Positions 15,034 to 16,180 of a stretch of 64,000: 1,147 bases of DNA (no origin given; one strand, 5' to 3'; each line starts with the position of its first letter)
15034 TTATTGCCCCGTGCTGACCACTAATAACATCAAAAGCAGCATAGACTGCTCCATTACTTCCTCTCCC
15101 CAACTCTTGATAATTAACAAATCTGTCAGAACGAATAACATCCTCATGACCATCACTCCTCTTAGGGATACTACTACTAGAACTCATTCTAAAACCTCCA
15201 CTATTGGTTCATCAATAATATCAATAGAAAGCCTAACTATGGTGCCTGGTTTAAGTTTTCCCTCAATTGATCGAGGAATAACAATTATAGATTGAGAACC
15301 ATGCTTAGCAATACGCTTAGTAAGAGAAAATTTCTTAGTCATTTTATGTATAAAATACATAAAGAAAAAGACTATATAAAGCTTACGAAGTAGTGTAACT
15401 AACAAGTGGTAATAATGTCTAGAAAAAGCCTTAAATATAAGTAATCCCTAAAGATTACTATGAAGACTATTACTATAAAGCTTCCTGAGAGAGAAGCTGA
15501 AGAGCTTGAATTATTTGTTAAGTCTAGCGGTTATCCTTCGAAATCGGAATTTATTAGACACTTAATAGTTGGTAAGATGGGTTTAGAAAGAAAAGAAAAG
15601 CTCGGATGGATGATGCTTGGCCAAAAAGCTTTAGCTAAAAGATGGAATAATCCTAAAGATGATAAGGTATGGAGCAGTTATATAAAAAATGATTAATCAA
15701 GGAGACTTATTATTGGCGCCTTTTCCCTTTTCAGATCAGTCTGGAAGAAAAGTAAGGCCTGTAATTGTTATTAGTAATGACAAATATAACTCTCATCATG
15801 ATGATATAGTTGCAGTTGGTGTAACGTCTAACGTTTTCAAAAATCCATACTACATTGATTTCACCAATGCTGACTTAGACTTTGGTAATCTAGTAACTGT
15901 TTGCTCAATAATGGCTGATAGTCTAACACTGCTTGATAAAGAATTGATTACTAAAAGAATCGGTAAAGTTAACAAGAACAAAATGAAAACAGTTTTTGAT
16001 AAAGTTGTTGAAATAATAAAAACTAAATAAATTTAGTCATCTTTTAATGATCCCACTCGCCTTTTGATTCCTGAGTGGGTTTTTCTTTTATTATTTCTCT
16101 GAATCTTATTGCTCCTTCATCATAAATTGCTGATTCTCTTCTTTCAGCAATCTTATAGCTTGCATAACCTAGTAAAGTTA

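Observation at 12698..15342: Module copy 1: AbrB-PhoU-like regulator convergent with a membrane Hanks-type kinase that is translationally coupled to a 52 aa AbrB/MazE-like protein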

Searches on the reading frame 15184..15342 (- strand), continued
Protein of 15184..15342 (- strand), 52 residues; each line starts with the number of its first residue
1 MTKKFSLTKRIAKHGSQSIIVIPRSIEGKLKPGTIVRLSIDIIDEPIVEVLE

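Call 73: search_protein_families(library=pfam, proteins=[P0378, P0379, P0374, P0370, P0366, P0373, P0232, P0286], max_evalue=1)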
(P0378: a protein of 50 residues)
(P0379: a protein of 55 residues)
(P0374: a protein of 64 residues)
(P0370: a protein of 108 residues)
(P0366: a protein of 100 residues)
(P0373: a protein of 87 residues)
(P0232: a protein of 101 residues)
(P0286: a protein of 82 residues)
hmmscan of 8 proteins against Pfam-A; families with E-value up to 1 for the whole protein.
P0378 (50 aa): 0 families

P0379 (55 aa): 3 families
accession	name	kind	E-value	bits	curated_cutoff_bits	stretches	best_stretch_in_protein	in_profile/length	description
PF01281.25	Ribosomal_L9_N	-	0.036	14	20.7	1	29-47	4-22/47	Ribosomal protein L9, N-terminal domain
PF18659.6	CelTOS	-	0.052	14.4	27.2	1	13-47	19-53/122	Cell-traversal protein for ookinetes and sporozoites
PF04014.23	MazE_antitoxin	-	0.053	13.9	24.7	1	19-53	1-35/48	Antidote-toxin recognition MazE, bacterial antitoxin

P0374 (64 aa): 0 families

P0370 (108 aa): 4 families
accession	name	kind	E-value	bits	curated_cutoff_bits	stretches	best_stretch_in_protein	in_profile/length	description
PF04763.17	DUF562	-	0.049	13.5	25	1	59-87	29-57/146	Protein of unknown function (DUF562)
PF04014.23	MazE_antitoxin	-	0.085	13.3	24.7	1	14-41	2-31/48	Antidote-toxin recognition MazE, bacterial antitoxin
PF04250.19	DUF429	-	0.2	11.8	23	1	35-75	153-196/214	Protein of unknown function (DUF429)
PF11337.13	DUF3139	-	0.24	12.4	27.3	1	77-106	32-60/83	Protein of unknown function (DUF3139)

P0366 (100 aa): 3 families
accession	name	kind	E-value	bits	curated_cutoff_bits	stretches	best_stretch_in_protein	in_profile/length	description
PF24625.1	DUF7626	-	0.019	15.1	27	1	66-89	7-30/55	Domain of unknown function (DUF7626)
PF01244.27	Peptidase_M19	-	0.055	13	26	1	62-90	286-314/319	Membrane dipeptidase (Peptidase family M19)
PF00627.37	UBA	-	0.16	12.3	22.4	1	65-86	3-24/37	UBA/TS-N domain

P0373 (87 aa): 0 families

P0232 (101 aa): 3 families
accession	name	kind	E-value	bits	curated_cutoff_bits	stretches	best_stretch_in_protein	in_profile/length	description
PF13004.13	BACON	-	0.096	13.1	25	0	31-56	21-44/61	Putative binding domain, N-terminal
PF24438.1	IML1_N_fung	-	0.12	13.5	27.7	0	21-80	16-75/103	IML1, N-terminal, fungi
PF20124.4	DUF6514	-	0.19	12.4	23.9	1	3-91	2-92/94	Family of unknown function (DUF6514)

P0286 (82 aa): 2 families
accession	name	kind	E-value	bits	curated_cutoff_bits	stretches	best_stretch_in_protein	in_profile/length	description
PF18383.6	IFT81_CH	-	0.074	13.8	27.4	1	27-63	25-61/124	Intraflagellar transport 81 calponin homology domain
PF20608.4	Phage_tube_C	-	0.095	13.5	24.1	1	7-48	9-48/82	Phage tail tube protein C-terminal domain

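Call 77: search_solved_structures(query=A7, max_evalue=10, show_alignments=3)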
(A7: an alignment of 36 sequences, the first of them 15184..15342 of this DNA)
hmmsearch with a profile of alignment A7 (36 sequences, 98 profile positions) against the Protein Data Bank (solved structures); distinct sequences matched with E-value up to 10: 5.
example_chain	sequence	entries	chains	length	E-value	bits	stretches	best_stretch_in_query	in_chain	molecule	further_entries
5ija_A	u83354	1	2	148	0.06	17.1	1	19-46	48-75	Hydrogenase-specific maturation endopeptidase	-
2glw_A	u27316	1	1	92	0.39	14.5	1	17-43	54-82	92aa long hypothetical protein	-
8ju8_A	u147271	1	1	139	0.4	14.5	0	11-29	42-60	de novo designed protein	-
6m25_A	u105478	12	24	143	0.48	14.2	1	14-71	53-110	Sirohydrochlorin cobaltochelatase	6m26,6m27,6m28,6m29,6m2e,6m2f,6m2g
8i56_A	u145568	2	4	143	0.48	14.2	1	14-71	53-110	Sirohydrochlorin cobaltochelatase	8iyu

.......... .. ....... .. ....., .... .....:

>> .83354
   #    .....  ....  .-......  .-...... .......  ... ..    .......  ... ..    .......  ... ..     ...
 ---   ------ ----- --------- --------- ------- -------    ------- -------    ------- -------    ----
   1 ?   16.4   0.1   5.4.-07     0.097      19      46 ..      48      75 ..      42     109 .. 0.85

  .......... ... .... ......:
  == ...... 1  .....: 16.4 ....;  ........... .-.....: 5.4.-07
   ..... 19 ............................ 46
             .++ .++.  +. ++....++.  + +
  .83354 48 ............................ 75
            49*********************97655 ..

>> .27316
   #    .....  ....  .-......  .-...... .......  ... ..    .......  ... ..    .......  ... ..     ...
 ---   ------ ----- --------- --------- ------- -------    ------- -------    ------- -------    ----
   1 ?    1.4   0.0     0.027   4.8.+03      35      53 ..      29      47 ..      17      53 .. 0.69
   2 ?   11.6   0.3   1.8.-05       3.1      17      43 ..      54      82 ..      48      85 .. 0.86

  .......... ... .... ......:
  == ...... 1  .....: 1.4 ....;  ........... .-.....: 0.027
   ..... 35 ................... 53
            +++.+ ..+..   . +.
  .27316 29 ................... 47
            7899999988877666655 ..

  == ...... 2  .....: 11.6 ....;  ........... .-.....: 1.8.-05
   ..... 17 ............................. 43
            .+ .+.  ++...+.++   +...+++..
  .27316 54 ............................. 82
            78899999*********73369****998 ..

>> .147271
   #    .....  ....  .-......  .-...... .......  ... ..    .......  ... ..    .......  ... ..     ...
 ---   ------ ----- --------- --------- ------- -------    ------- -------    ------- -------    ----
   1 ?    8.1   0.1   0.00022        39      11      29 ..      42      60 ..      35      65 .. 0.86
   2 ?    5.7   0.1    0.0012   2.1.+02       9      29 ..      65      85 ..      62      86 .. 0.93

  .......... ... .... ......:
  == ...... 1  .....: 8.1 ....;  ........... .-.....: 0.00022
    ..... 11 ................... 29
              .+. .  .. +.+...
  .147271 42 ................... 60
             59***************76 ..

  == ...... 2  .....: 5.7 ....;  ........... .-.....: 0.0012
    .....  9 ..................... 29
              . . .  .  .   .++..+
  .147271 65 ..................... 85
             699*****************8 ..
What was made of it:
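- On SpoVT/AbrB (swapped-hairpin) superfamily, for the small protein S: PhS018 (2glw) matches at E=0.39 (call 77).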

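Call 104: search_protein_families(library=padloc, proteins=[window:15184-15342:-], max_evalue=0.01)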
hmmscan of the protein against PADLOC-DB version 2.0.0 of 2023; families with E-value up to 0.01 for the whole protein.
window:15184-15342:- (52 aa): 0 families

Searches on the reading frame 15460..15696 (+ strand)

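Call 8: search_protein_families(library=pfam, proteins=[window:15460-15696:+], max_evalue=0.1)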
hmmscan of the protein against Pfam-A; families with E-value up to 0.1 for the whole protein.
window:15460-15696:+ (78 aa): 4 families
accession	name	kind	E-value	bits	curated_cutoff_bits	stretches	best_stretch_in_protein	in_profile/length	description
PF01402.27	RHH_1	-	4.4e-05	23.7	20.5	1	4-36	2-33/39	Ribbon-helix-helix protein, copG family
PF19807.5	DUF6290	-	0.004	17.8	27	1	1-40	1-39/72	Family of unknown function (DUF6290)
PF19514.5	MobC_2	-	0.016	15.3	27.5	1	3-39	23-59/140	MobC-like protein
PF21983.2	NikA-like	-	0.058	14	27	1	2-39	5-41/72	Mobilization protein NikA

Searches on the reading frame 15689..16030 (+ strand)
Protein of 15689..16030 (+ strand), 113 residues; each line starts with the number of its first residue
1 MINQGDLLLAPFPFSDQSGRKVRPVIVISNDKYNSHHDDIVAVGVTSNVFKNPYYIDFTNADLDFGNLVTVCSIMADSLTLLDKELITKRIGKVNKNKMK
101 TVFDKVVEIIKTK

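Call 8: search_protein_families(library=pfam, proteins=[window:15689-16030:+], max_evalue=0.1)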
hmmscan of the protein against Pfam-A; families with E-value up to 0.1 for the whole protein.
window:15689-16030:+ (113 aa): 1 family
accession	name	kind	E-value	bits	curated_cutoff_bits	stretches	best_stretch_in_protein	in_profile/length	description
PF02452.23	PemK_toxin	-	1.1e-14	54.9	23.1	1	4-108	2-107/109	PemK-like, MazF-like toxin of type II toxin-antitoxin system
